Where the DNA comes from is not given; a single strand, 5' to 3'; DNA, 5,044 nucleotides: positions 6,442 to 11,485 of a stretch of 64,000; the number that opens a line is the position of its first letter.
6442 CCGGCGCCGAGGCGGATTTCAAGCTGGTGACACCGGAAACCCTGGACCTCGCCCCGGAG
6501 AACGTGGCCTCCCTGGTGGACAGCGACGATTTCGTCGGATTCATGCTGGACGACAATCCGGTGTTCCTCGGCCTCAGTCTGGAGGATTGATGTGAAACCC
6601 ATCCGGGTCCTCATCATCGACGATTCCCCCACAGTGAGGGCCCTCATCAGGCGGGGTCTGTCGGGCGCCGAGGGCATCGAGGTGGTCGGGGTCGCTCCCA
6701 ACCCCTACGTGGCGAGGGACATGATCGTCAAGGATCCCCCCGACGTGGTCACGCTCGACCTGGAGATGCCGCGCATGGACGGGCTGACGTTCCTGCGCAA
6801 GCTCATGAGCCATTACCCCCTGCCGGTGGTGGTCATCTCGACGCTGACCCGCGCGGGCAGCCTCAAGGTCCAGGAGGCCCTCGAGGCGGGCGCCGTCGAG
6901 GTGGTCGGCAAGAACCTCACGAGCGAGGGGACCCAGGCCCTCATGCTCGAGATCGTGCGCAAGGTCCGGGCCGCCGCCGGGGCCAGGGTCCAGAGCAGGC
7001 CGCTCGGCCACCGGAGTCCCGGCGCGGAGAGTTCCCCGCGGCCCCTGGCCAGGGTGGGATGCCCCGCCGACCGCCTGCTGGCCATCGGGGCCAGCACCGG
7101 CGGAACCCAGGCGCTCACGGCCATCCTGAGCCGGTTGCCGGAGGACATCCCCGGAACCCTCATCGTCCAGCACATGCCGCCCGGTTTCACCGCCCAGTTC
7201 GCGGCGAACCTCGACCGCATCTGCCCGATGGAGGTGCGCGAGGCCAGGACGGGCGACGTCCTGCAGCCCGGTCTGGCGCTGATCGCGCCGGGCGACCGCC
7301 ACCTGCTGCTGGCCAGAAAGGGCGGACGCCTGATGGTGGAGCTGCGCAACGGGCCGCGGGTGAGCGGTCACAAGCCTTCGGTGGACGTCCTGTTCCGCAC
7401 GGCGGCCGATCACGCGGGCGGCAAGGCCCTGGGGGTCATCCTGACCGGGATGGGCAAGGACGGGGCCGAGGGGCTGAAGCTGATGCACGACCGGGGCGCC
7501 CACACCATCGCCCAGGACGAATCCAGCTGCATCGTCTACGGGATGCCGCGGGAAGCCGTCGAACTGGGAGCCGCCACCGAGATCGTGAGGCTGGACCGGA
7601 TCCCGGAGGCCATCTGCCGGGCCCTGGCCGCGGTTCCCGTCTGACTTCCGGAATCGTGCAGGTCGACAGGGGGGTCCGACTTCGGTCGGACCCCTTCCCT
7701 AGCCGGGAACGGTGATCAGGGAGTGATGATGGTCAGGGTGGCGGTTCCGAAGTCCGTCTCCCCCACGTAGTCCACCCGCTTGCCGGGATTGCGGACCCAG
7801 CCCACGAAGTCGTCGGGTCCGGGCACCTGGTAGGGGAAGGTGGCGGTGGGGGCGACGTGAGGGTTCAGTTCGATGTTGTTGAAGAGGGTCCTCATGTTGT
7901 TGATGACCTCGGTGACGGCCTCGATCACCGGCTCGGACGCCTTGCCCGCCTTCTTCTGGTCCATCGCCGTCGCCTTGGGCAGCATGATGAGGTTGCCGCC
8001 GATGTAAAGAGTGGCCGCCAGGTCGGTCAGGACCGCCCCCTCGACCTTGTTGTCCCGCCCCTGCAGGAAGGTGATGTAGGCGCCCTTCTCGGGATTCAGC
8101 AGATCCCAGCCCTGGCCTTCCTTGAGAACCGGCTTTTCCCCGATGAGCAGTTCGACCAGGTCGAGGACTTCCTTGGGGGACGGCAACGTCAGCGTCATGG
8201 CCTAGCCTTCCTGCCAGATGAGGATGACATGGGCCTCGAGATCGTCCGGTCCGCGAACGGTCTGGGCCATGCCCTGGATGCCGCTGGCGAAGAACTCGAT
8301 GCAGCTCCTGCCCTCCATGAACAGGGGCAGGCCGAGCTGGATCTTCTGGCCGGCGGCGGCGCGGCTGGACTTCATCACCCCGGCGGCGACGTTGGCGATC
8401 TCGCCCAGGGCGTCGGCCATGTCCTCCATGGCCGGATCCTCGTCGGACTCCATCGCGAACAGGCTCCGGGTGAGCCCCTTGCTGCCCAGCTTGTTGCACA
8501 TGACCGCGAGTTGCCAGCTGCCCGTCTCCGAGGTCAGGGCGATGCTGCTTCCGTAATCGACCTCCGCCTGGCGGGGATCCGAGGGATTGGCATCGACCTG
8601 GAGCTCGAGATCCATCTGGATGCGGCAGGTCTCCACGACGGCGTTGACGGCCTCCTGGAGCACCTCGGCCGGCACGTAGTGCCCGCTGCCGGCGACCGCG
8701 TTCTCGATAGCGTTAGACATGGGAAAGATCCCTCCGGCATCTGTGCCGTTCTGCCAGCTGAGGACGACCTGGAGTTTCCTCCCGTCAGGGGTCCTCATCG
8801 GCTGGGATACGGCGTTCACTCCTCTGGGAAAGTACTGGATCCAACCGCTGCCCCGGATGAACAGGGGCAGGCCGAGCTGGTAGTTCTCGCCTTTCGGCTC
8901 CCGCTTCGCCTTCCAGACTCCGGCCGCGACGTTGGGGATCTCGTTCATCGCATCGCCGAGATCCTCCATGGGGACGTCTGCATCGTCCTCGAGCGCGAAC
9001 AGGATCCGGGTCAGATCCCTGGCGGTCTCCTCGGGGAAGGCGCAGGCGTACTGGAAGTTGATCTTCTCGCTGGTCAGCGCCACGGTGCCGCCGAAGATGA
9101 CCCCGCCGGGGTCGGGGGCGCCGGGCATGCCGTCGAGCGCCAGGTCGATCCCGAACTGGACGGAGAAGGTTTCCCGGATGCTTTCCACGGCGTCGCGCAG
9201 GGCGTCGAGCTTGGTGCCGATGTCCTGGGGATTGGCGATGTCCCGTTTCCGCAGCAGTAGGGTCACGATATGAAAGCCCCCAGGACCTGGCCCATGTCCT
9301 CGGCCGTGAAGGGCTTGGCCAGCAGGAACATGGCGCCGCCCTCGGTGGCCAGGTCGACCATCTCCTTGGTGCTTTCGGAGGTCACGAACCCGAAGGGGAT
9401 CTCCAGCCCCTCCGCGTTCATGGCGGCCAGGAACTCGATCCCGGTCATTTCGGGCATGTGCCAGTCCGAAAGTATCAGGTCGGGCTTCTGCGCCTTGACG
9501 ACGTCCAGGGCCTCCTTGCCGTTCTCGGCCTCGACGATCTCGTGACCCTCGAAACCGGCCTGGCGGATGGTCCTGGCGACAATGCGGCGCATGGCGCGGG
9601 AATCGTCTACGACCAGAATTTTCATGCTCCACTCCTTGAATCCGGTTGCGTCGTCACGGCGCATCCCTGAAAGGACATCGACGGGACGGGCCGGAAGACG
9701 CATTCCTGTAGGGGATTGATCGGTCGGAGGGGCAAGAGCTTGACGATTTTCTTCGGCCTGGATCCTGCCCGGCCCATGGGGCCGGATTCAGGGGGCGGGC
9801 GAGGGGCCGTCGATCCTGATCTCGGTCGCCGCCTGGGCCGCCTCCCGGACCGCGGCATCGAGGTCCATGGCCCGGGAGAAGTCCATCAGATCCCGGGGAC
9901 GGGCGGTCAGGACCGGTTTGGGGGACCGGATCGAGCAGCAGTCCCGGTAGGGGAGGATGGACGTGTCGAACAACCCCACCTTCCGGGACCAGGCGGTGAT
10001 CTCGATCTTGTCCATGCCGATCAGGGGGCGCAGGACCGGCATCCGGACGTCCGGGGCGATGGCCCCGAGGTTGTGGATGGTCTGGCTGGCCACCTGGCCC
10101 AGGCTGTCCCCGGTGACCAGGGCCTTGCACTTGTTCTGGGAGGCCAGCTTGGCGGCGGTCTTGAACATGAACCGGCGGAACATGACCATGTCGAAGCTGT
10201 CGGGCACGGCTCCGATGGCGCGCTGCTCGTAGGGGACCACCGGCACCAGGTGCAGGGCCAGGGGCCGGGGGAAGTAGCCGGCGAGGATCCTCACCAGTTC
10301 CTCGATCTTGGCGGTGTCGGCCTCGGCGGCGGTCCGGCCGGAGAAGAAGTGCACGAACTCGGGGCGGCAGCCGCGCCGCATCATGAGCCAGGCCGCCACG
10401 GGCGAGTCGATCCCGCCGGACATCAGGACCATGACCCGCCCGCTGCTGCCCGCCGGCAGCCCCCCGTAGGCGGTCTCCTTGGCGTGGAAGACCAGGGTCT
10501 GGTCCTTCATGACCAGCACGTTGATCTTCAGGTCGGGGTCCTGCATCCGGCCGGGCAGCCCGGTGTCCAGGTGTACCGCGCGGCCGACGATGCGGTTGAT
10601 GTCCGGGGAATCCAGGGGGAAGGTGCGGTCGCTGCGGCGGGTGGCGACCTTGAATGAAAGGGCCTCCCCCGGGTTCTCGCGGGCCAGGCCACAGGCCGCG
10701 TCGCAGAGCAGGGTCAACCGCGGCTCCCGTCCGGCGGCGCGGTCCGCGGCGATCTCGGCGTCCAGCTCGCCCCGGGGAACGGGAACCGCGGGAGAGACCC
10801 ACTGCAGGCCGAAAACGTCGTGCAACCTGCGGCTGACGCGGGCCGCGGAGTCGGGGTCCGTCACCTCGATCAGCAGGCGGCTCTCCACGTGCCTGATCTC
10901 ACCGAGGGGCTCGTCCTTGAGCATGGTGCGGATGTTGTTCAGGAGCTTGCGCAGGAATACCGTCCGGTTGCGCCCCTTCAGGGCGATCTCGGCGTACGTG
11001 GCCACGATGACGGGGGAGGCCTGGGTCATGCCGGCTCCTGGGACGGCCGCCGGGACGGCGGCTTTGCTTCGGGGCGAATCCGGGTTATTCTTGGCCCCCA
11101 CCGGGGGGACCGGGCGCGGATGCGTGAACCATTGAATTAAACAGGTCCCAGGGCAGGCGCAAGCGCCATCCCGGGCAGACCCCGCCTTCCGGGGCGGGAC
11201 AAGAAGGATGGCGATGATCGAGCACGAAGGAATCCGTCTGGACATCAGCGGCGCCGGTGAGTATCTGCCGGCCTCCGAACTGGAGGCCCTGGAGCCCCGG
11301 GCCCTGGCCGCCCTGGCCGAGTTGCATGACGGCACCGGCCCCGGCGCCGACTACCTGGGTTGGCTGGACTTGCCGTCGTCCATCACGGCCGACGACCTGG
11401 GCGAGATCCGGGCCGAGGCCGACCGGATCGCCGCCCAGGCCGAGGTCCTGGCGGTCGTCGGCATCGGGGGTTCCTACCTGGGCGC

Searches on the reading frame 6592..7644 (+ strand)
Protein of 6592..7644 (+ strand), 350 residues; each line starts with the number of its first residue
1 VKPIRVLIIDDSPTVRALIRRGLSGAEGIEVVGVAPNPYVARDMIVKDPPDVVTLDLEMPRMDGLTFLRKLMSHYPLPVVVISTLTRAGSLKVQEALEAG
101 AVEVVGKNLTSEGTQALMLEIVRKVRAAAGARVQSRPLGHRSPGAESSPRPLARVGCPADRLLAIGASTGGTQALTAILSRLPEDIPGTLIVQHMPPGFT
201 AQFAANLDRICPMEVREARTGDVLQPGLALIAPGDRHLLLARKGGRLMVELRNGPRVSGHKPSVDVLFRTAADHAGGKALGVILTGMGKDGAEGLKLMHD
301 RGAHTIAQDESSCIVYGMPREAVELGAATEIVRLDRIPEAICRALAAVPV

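Call 55: search_protein_families(library=pfam, proteins=[window:6592-7644:+], max_evalue=0.0001)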
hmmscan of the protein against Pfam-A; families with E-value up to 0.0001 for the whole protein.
window:6592-7644:+ (350 aa): 2 families
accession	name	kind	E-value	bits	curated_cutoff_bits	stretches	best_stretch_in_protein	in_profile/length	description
PF01339.22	CheB_methylest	-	4.9e-66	222.2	24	1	164-341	2-174/174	CheB methylesterase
PF00072.30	Response_reg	-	1.6e-20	73.8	30.2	1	6-111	1-103/111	Response regulator receiver domain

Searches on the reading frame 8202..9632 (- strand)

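Call 55: search_protein_families(library=pfam, proteins=[window:8202-9632:-], max_evalue=0.0001)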
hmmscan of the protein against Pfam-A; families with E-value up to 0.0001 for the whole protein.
window:8202-9632:- (476 aa): 1 family
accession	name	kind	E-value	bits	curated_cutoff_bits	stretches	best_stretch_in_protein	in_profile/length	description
PF13690.11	CheX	-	5.8e-19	68.4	27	2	368-444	9-78/94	Chemotaxis phosphatase CheX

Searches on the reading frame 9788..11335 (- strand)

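Call 55: search_protein_families(library=pfam, proteins=[window:9788-11335:-], max_evalue=0.0001)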
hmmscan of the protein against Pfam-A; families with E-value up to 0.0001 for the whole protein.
window:9788-11335:- (515 aa): 3 families
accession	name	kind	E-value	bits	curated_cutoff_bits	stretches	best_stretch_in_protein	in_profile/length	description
PF02568.20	ThiI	-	1.2e-55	188.7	20.5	1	296-490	1-195/197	Thiamine biosynthesis protein (ThiI)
PF22025.1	ThiI_fer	-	4.8e-15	56.2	25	1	110-181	2-72/72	ThiI ferredoxin-like domain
PF02926.22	THUMP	-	1.2e-09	38.9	20.6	1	224-283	23-82/84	THUMP domain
